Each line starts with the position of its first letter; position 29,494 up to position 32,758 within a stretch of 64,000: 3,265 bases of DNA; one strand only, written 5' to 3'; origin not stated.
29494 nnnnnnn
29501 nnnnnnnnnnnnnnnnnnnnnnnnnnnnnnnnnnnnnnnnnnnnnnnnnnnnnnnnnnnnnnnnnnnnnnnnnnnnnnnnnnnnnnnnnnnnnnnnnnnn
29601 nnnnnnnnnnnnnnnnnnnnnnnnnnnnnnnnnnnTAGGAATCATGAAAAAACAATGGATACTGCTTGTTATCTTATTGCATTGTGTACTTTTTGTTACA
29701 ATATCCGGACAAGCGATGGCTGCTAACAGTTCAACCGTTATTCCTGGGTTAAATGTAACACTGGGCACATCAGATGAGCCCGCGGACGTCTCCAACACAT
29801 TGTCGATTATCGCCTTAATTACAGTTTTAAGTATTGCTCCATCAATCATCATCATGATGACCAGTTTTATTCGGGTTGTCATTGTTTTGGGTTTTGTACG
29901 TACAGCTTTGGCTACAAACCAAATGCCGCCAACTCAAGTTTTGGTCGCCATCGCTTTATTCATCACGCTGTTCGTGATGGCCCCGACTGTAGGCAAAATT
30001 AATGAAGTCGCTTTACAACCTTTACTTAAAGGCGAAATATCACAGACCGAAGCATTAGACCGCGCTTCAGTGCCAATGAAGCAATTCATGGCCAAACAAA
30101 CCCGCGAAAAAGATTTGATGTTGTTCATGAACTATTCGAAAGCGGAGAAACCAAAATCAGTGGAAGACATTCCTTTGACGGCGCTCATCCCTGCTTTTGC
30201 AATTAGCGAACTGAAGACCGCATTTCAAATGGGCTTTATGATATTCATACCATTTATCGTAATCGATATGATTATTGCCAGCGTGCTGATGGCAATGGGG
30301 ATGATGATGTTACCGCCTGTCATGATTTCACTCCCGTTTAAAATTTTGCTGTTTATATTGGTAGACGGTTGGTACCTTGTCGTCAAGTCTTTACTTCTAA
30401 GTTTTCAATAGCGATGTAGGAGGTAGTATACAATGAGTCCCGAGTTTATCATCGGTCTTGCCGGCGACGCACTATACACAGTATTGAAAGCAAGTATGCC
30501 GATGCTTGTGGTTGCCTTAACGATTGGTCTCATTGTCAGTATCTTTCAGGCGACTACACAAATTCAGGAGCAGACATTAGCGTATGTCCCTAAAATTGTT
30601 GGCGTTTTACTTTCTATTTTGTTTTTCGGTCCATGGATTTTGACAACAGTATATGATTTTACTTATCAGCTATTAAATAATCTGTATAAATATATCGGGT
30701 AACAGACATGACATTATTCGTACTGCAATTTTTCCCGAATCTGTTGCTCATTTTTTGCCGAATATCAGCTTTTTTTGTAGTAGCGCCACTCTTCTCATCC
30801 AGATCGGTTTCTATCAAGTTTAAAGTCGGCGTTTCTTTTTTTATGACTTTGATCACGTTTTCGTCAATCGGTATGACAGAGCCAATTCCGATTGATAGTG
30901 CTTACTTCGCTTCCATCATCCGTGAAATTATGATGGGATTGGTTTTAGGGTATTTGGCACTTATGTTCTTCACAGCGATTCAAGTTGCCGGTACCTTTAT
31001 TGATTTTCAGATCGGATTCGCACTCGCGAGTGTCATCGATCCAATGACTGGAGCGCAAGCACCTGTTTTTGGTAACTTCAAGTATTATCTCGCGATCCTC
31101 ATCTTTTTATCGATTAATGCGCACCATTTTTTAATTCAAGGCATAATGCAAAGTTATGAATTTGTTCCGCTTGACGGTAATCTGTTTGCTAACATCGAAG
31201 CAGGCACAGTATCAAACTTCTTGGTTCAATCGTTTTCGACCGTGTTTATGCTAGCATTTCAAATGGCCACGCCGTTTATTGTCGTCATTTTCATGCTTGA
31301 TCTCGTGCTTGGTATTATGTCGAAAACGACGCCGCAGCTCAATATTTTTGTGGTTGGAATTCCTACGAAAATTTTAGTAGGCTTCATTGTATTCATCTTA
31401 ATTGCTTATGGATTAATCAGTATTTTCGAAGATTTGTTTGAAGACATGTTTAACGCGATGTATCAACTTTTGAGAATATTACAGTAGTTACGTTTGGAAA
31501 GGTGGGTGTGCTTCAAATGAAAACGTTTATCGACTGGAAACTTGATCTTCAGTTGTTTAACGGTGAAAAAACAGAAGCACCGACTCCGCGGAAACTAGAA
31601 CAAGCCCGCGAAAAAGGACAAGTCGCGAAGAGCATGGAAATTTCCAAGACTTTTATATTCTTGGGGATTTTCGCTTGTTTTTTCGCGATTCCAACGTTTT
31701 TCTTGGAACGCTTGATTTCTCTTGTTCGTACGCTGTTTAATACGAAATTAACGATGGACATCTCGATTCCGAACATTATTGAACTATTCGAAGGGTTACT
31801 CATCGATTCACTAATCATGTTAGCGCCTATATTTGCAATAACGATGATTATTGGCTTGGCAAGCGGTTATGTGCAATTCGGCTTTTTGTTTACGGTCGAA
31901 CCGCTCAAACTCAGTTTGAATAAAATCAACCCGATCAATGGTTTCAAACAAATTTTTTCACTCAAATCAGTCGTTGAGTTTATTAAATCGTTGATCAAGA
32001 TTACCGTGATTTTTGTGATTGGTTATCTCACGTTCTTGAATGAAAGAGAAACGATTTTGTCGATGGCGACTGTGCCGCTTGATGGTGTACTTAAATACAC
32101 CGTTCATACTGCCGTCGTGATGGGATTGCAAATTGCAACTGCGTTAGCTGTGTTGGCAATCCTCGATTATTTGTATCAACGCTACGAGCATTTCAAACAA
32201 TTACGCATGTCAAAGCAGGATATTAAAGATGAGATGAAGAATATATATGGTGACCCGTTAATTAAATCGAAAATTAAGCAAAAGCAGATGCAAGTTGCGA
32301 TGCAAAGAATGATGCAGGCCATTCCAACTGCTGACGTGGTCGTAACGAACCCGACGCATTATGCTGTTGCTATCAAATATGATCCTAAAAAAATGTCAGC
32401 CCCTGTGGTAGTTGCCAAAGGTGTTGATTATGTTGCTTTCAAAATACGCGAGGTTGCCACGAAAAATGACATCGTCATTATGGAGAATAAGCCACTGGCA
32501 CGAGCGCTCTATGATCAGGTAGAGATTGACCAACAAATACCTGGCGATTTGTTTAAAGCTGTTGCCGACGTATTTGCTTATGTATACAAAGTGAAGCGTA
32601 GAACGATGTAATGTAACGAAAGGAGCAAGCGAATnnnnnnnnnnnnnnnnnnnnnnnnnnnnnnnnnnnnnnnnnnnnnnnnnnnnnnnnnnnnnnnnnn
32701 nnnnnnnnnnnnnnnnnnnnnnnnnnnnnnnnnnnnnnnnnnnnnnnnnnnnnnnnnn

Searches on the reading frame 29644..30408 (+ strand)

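Call 68: search_protein_families(library=pfam, proteins=[window:29644-30408:+], max_evalue=0.00001)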
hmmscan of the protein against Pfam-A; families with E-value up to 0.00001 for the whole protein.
window:29644-30408:+ (255 aa): 1 family
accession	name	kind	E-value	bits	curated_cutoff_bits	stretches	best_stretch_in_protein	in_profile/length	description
PF00813.25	FliP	-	5.3e-81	271.6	26.9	1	58-250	1-191/191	FliP family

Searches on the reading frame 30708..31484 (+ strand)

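Call 68: search_protein_families(library=pfam, proteins=[window:30708-31484:+], max_evalue=0.00001)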
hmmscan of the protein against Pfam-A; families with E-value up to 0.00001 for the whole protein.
window:30708-31484:+ (259 aa): 1 family
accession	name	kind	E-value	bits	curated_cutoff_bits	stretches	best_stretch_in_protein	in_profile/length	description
PF01311.25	Bac_export_1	-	2.4e-69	233.9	27.8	1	11-247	3-230/230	Bacterial export proteins, family 1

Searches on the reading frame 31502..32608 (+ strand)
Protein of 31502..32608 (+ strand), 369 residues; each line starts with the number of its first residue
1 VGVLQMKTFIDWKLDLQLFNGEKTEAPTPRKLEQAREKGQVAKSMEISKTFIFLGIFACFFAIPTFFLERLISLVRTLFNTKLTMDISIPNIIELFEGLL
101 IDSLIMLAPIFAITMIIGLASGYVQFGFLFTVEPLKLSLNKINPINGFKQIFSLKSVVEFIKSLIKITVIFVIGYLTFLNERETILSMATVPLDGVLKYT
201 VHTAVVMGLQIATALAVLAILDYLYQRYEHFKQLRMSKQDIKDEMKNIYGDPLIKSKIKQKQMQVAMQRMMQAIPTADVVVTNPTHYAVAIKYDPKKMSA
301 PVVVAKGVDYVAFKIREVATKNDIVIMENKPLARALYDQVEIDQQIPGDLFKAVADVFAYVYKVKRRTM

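Call 68: search_protein_families(library=pfam, proteins=[window:31502-32608:+], max_evalue=0.00001)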
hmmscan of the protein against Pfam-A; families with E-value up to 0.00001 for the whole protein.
window:31502-32608:+ (369 aa): 1 family
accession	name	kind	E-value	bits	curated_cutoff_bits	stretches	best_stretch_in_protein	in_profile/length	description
PF01312.24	Bac_export_2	-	7.2e-130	433.5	24.4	1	21-361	1-335/335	FlhB HrpN YscU SpaS Family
